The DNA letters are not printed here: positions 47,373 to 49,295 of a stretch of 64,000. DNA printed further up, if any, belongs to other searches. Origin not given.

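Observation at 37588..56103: Tandem array of five paralogous giant T9SS cargo proteins carrying BOTH cohesin-like and dockerin-like modules plus LVIVD beta-propellers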

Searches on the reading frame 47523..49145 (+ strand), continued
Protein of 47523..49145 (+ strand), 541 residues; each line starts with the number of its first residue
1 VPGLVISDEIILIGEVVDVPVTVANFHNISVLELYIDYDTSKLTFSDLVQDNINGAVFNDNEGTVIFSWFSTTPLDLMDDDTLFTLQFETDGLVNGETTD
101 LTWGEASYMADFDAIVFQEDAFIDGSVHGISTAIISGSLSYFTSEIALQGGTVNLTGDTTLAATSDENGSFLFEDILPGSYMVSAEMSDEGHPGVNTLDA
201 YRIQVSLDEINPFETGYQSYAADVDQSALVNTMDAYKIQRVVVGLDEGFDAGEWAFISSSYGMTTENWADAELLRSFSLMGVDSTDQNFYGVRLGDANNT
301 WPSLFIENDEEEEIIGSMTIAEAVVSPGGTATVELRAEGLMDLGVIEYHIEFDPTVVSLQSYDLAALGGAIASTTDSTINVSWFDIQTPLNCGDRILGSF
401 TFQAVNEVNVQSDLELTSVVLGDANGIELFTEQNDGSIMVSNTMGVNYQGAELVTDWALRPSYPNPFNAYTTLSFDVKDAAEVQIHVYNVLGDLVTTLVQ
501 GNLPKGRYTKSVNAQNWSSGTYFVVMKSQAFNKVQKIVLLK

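Call 41: find_related_loci(query=A2, collection=genome_contigs, flank=10000)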
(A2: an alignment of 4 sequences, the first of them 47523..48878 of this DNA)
Query A2 (452 aa) in genome_contigs; peptide patterns used: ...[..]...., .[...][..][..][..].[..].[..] (x = any residue, [..] = any of these).
41 stretches matched a pattern; 1 encode a relative of the query (tblastn E <= 1e-3); 1 distinct loci.
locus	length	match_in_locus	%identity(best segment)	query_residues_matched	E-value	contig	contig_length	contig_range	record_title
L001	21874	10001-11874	26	2-416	4e-13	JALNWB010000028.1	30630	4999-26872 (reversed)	MAG: Ignavibacteriaceae bacterium isolate SO_2016_GW1 bin 51 scaffold02697_OW334_2016, whole genome shotgun sequence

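Call 47: search_protein_families(library=pfam, proteins=[L001:5054-11116:+, L001:11200-13620:+, L001:2913-4541:+], max_evalue=0.01)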
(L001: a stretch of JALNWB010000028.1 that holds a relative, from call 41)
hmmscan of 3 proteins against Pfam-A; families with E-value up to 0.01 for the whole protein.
L001:5054-11116:+ (2020 aa): 6 families
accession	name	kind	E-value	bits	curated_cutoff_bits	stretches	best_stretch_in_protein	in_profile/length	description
PF18962.6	Por_Secre_tail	-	6.3e-08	33.2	27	1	1937-2004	2-66/75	Secretion system C-terminal sorting domain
PF00404.24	Dockerin_1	-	1.8e-07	31.7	22.9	1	1691-1736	10-55/57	Dockerin type I domain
PF17802.7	SpaA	-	0.001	19.6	23.1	0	1642-1679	14-57/91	Prealbumin-like fold domain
PF13860.13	FlgD_ig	-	0.0033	17.8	27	1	1951-2004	18-75/79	FlgD Ig-like domain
PF13715.12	CarbopepD_reg_2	-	0.0038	17.7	32.2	1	1630-1681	1-51/88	CarboxypepD_reg-like domain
PF13585.12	CHU_C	-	0.0053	17.3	27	1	1952-2009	24-79/86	CHU_C Type IX secretion signal domain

L001:11200-13620:+ (806 aa): 8 families
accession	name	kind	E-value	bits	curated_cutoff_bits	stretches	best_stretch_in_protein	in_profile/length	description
PF00963.24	Cohesin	-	4.5e-35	121.3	24.1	3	25-150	3-139/139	Cohesin domain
PF18962.6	Por_Secre_tail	-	1.5e-11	44.8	27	1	728-803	2-74/75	Secretion system C-terminal sorting domain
PF00041.27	fn3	-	9.2e-10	39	25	1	442-511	16-82/84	Fibronectin type III domain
PF25059.1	FN3_DSCAM-DSCAML_C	-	2.2e-09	38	39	0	565-609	36-80/89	DSCAM/DSCAML C-terminal Fn3-like domain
PF25788.1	Ig_Rha78A_N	-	8.5e-06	26.4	27.4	0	453-514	36-101/105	Rha78A-like, N-terminal immunoglobulin domain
PF16656.11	Pur_ac_phosph_N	-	7.4e-05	23.7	30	1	443-514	16-93/93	Purple acid Phosphatase, N-terminal domain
PF24489.1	Ig_J_second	-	0.0002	21.8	27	0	579-605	63-89/105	Tip attachment protein J second Ig-like domain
PF13860.13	FlgD_ig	-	0.0032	17.8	27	0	748-794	25-76/79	FlgD Ig-like domain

L001:2913-4541:+ (542 aa): 1 family
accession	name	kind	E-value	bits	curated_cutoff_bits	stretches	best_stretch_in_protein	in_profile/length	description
PF10011.15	DUF2254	-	1.2e-13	51.1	28.8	1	24-198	3-168/368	Predicted membrane protein (DUF2254)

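Call 48: find_encoding_contigs(protein=P0012, flank=10000, max_places=4)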
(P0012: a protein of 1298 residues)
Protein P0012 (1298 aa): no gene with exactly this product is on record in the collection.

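Call 52: list_cluster_members(proteins=[P0012, P0013, P0014, P0015, P0016, P0039, P0042, P0054])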
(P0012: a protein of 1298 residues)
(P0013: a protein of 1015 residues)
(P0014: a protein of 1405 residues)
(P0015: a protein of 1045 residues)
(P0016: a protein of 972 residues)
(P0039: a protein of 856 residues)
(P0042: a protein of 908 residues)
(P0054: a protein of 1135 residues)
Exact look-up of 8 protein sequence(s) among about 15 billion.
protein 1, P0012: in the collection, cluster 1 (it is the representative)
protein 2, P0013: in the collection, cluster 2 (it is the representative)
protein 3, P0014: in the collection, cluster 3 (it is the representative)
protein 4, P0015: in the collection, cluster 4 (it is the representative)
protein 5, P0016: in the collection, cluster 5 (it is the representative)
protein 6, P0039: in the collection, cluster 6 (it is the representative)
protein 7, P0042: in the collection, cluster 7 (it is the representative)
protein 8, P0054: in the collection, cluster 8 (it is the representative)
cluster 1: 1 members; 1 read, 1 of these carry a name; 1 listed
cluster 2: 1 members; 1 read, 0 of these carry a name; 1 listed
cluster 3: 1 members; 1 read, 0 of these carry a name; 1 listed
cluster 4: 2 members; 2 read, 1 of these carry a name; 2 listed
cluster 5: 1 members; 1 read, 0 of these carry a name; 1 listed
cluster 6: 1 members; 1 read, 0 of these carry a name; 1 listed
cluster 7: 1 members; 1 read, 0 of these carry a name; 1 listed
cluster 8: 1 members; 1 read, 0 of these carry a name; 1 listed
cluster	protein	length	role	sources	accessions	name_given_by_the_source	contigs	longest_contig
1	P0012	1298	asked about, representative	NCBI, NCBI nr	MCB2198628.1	T9SS type A sorting domain-containing protein [bacterium]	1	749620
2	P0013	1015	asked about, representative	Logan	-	-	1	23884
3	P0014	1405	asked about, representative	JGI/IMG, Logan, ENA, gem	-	-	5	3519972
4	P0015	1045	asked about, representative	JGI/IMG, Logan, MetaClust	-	\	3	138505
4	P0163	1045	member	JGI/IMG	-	-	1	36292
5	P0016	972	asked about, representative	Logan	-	-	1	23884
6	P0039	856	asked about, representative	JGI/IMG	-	-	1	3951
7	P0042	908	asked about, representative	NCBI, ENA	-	-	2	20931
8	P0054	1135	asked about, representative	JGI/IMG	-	-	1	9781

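Call 53: find_encoding_contigs(protein=P0014, flank=10000, max_places=3)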
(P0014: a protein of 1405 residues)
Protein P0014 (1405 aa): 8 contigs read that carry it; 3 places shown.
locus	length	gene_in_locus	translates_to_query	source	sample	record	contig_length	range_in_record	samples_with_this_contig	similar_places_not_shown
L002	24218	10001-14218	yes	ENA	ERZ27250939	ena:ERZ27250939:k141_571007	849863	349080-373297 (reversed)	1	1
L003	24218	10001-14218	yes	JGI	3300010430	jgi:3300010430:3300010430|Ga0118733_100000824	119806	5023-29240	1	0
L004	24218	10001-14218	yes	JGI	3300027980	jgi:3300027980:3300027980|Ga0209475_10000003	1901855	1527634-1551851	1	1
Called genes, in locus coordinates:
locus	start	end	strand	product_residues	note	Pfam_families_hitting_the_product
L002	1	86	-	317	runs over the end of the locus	PF00248:Aldo_ket_red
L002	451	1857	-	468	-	PF00474:SSF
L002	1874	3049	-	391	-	PF01168:Ala_racemase_N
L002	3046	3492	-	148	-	PF00583:Acetyltransf_1, PF13673:Acetyltransf_10, PF13508:Acetyltransf_7, PF08445:FR47 (weak)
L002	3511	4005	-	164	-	PF22381:Staph_reg_Sar_Rot, PF01047:MarR, PF12802:MarR_2, PF13463:HTH_27 (weak)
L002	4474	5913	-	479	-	PF01120:Alpha_L_fucos, PF16757:Fucosidase_C (weak)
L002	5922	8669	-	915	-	PF00933:Glyco_hydro_3, PF01915:Glyco_hydro_3_C, PF07691:PA14, PF14310:Fn3-like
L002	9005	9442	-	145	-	PF08212:Lipocalin_2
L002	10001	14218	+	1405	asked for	PF08309:LVIVD, PF00092:VWA (weak), PF18962:Por_Secre_tail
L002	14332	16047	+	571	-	PF00963:Cohesin, PF18962:Por_Secre_tail (weak)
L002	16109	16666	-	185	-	PF08212:Lipocalin_2, PF00061:Lipocalin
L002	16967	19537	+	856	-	PF00311:PEPcase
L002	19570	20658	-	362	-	PF18962:Por_Secre_tail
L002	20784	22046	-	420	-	PF00070:Pyr_redox (faint), PF00890:FAD_binding_2 (weak), PF03486:HI0933_like, PF07992:Pyr_redox_2 (weak), PF12831:FAD_oxidored, PF13450:NAD_binding_8 (weak), PF00890:FAD_binding_2 (weak), PF22780:HI0933_like_1st, +4 more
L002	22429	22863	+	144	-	PF13463:HTH_27 (faint), PF22381:Staph_reg_Sar_Rot (weak), PF12802:MarR_2, PF01047:MarR, PF13412:HTH_24 (faint)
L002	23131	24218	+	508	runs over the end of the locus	PF00041:fn3 (faint), PF13205:Big_5 (faint), PF03781:FGE-sulfatase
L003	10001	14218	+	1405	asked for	PF08309:LVIVD, PF00092:VWA (weak), PF18962:Por_Secre_tail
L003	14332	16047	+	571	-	PF00963:Cohesin, PF18962:Por_Secre_tail (weak)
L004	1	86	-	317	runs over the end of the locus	PF00248:Aldo_ket_red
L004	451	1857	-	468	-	PF00474:SSF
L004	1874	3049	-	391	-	PF01168:Ala_racemase_N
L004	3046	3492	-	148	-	PF00583:Acetyltransf_1, PF13673:Acetyltransf_10, PF13508:Acetyltransf_7, PF08445:FR47 (weak)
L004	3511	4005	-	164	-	PF22381:Staph_reg_Sar_Rot, PF01047:MarR, PF12802:MarR_2, PF13463:HTH_27 (weak)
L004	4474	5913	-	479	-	PF01120:Alpha_L_fucos, PF16757:Fucosidase_C (weak)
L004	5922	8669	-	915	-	PF00933:Glyco_hydro_3, PF01915:Glyco_hydro_3_C, PF07691:PA14, PF14310:Fn3-like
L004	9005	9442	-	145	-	PF08212:Lipocalin_2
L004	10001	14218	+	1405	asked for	PF08309:LVIVD, PF00092:VWA (weak), PF18962:Por_Secre_tail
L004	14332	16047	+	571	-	PF00963:Cohesin, PF18962:Por_Secre_tail (weak)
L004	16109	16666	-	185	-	PF08212:Lipocalin_2, PF00061:Lipocalin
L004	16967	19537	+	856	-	PF00311:PEPcase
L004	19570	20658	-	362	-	PF18962:Por_Secre_tail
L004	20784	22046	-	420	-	PF00070:Pyr_redox (faint), PF00890:FAD_binding_2 (weak), PF03486:HI0933_like, PF07992:Pyr_redox_2 (weak), PF12831:FAD_oxidored, PF13450:NAD_binding_8 (weak), PF00890:FAD_binding_2 (weak), PF22780:HI0933_like_1st, +4 more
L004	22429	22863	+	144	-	PF13463:HTH_27 (faint), PF22381:Staph_reg_Sar_Rot (weak), PF12802:MarR_2, PF01047:MarR, PF13412:HTH_24 (faint)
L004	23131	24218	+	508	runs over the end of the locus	PF00041:fn3 (faint), PF13205:Big_5 (faint), PF03781:FGE-sulfatase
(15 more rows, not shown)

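Call 54: find_encoding_contigs(protein=P0013, flank=10000, max_places=2)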
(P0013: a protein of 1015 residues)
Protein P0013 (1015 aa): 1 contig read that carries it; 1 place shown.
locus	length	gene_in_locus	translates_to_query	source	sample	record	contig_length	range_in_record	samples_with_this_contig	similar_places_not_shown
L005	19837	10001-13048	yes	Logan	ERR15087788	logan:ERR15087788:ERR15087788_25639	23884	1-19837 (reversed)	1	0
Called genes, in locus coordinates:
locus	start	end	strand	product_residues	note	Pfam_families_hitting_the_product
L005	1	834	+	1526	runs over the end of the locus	PF00041:fn3, PF25788:Ig_Rha78A_N, PF18962:Por_Secre_tail (weak)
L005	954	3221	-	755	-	PF00912:Transgly, PF00905:Transpeptidase, PF06832:BiPBP_C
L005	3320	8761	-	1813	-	PF13205:Big_5 (weak), PF11974:bMG3, PF01835:MG2, PF17972:bMG5, PF17962:bMG6, PF07703:A2M_BRD, PF00207:A2M, PF17973:bMG10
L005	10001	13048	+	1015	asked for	PF08309:LVIVD, PF13620:CarboxypepD_reg, PF17210:SdrD_B, PF22904:NOMO1-like_2nd (weak), PF18962:Por_Secre_tail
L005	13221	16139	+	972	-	PF00963:Cohesin (faint), PF22904:NOMO1-like_2nd (faint), PF17210:SdrD_B (weak), PF18962:Por_Secre_tail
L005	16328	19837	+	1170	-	?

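Call 69: search_protein_families(library=pfam, alignment_id=A5, max_evalue=0.001)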
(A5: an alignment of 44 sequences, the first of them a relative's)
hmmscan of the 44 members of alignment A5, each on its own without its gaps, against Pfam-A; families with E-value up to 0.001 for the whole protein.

A. member 1, P0158 (420 aa): 5 families
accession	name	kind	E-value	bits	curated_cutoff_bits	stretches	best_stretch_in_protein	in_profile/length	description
PF18962.6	Por_Secre_tail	-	4.9e-11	43.2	27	1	342-417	2-74/75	Secretion system C-terminal sorting domain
PF00963.24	Cohesin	-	1.6e-06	28.8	24.1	1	203-304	2-122/139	Cohesin domain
PF13620.12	CarboxypepD_reg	-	3e-06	27.9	32.3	1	27-75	2-52/82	Carboxypeptidase regulatory-like domain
PF13860.13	FlgD_ig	-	0.00015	22.1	27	1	352-407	14-75/79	FlgD Ig-like domain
PF17210.9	SdrD_B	-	0.00016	22.2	29.7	1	40-77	24-64/112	SdrD B-like domain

B. families by the number of members that match (of 44 scanned): 51 families (the first 25 are shown)
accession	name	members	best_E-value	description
PF18962.6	Por_Secre_tail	39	2e-14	Secretion system C-terminal sorting domain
PF00963.24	Cohesin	38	2.2e-50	Cohesin domain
PF13620.12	CarboxypepD_reg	28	1.1e-17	Carboxypeptidase regulatory-like domain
PF13860.13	FlgD_ig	28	7.4e-10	FlgD Ig-like domain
PF17210.9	SdrD_B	20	3.7e-08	SdrD B-like domain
PF19190.6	BACON_2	11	3.8e-75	Viral BACON domain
PF00404.24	Dockerin_1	11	4e-07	Dockerin type I domain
PF13715.12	CarbopepD_reg_2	10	5.1e-10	CarboxypepD_reg-like domain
PF13585.12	CHU_C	9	2.9e-05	CHU_C Type IX secretion signal domain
PF22544.2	HYDIN_VesB_CFA65-like_Ig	8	3e-10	HYDIN/CFA65/VesB-like, Ig-like domain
PF13004.13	BACON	7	3e-17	Putative binding domain, N-terminal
PF08309.17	LVIVD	6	2.1e-50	LVIVD repeat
PF22076.2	Cep192_D6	6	3e-18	Cep192 domain 6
PF00082.27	Peptidase_S8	3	1.6e-57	Subtilase family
PF13229.12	Beta_helix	3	8.6e-36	Right handed beta helix region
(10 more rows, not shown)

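Call 75: fold_search(model_id=the predicted structure, library=pdb)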
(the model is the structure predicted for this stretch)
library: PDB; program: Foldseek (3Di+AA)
matches with E <= 10: 1774; with E <= 0.001: 56
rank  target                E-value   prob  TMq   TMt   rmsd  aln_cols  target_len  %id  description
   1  2vn5_C                3.9e-06  1.00  0.23  0.66   2.1       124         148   18  The Clostridium cellulolyticum dockerin displays a dual binding mode for its cohesin partner (released 2008-05-20)
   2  5nrk_A                4.8e-06  1.00  0.23  0.70   2.0       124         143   14  Crystal structure of the sixth cohesin from Acetivibrio cellulolyticus' scaffoldin B in complex with Cel5 dockerin S15 (released 2018-01-31)
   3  5nrm_A                6.7e-06  1.00  0.23  0.68   2.7       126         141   13  Crystal structure of the sixth cohesin from Acetivibrio cellulolyticus' scaffoldin B in complex with Cel5 dockerin S51 (released 2018-01-31)
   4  6kge_A                7.1e-06  1.00  0.24  0.71   2.0       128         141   17  Crystal structure of CaDoc0917(R16D)-CaCohA2 complex at pH 5.5 (released 2020-07-08)
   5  3l8q_A                7.8e-06  1.00  0.21  0.28  25.1       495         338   10  Structure analysis of the type II cohesin dyad from the adaptor ScaA scaffoldin of Acetivibrio cellulolyticus (released 2010-05-05)
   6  6kgc_A                8.6e-06  1.00  0.22  0.66   2.4       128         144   19  Crystal structure of CaDoc0917(R49D)-CaCohA2 complex at pH 5.4 (released 2020-07-08)
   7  2vn5_A                1.2e-05  1.00  0.23  0.69   2.2       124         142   18  The Clostridium cellulolyticum dockerin displays a dual binding mode for its cohesin partner (released 2008-05-20)
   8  6kgd_A                1.2e-05  1.00  0.22  0.63   3.0       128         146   20  Crystal structure of CaDoc0917(R49D)-CaCohA2 complex at pH 8.0 (released 2020-07-08)
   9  1g1k_A                1.3e-05  1.00  0.23  0.68   2.2       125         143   16  COHESIN MODULE FROM THE CELLULOSOME OF CLOSTRIDIUM CELLULOLYTICUM (released 2000-11-22)
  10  3l8q_D                1.5e-05  1.00  0.21  0.28  24.9       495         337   10  Structure analysis of the type II cohesin dyad from the adaptor ScaA scaffoldin of Acetivibrio cellulolyticus (released 2010-05-05)
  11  3l8q_B                1.6e-05  1.00  0.21  0.27  24.2       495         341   11  Structure analysis of the type II cohesin dyad from the adaptor ScaA scaffoldin of Acetivibrio cellulolyticus (released 2010-05-05)
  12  2vn6_A                1.9e-05  1.00  0.22  0.62   2.3       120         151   18  The Clostridium cellulolyticum dockerin displays a dual binding mode for its cohesin partner (released 2008-05-13)
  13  6kgf_C                2.0e-05  1.00  0.23  0.65   2.4       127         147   18  Crystal structure of CaDoc0917(R16D)-CaCohA2 complex at pH 8.2 (released 2020-07-08)
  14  6kgf_A                2.7e-05  1.00  0.23  0.69   2.1       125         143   17  Crystal structure of CaDoc0917(R16D)-CaCohA2 complex at pH 8.2 (released 2020-07-08)
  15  3l8q_C                2.7e-05  1.00  0.21  0.28  24.9       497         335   10  Structure analysis of the type II cohesin dyad from the adaptor ScaA scaffoldin of Acetivibrio cellulolyticus (released 2010-05-05)
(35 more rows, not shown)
